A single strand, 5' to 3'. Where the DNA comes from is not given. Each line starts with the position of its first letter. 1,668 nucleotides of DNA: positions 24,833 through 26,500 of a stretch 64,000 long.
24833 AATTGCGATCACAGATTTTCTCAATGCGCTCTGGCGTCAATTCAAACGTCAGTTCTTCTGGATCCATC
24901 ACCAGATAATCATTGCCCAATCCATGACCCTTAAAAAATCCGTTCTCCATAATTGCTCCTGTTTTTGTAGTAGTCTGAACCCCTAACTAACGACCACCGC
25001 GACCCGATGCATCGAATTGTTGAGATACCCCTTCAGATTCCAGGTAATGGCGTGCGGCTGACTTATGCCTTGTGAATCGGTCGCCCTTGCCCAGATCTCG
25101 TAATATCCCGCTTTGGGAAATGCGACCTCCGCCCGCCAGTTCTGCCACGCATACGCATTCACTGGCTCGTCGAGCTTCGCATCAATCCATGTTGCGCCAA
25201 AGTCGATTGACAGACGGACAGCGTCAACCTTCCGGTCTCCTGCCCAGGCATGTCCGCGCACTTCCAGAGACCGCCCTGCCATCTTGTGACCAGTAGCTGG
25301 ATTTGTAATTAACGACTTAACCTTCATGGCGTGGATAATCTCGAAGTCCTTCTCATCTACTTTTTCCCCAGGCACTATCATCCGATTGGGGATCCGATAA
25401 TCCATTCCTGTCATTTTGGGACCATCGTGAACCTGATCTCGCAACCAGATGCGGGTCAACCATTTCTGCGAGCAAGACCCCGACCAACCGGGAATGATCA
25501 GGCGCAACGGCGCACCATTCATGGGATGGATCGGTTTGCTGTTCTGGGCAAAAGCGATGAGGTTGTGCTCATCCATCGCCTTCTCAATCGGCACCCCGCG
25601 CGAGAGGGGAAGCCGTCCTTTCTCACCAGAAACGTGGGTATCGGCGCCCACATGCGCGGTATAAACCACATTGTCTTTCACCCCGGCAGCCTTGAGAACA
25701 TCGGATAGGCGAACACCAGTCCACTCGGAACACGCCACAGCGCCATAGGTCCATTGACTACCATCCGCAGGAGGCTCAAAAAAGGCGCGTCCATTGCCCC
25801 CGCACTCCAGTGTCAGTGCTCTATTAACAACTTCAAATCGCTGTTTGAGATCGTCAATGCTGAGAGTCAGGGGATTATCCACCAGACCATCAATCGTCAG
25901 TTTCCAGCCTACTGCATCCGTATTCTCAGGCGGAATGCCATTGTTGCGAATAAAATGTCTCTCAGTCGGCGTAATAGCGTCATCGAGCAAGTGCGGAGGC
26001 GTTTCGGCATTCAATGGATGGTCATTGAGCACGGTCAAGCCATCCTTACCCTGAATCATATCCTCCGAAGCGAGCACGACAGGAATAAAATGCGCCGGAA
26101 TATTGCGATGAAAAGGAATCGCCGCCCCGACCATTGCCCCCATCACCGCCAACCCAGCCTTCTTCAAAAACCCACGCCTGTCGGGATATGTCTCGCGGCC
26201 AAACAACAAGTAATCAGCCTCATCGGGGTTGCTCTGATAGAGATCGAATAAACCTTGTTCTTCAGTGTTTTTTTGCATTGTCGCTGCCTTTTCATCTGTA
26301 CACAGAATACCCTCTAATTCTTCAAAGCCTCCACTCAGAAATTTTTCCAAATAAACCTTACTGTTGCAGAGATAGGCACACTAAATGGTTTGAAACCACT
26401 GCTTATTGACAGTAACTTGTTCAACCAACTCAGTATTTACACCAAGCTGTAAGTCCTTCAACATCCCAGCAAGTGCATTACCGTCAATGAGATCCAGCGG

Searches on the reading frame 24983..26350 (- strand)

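Call 3: search_protein_families(library=pfam, proteins=[window:24983-26350:-], max_evalue=0.01)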
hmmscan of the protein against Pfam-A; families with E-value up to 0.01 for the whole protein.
window:24983-26350:- (455 aa): 2 families
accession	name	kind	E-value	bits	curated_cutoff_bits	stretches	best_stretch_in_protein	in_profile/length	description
PF00174.25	Oxidored_molyb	-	2.4e-49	167.6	24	1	143-310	6-167/169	Oxidoreductase molybdopterin binding domain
PF03404.22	Mo-co_dimer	-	2.5e-20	73.3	22.7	1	338-453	3-136/138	Mo-co oxidoreductase dimerisation domain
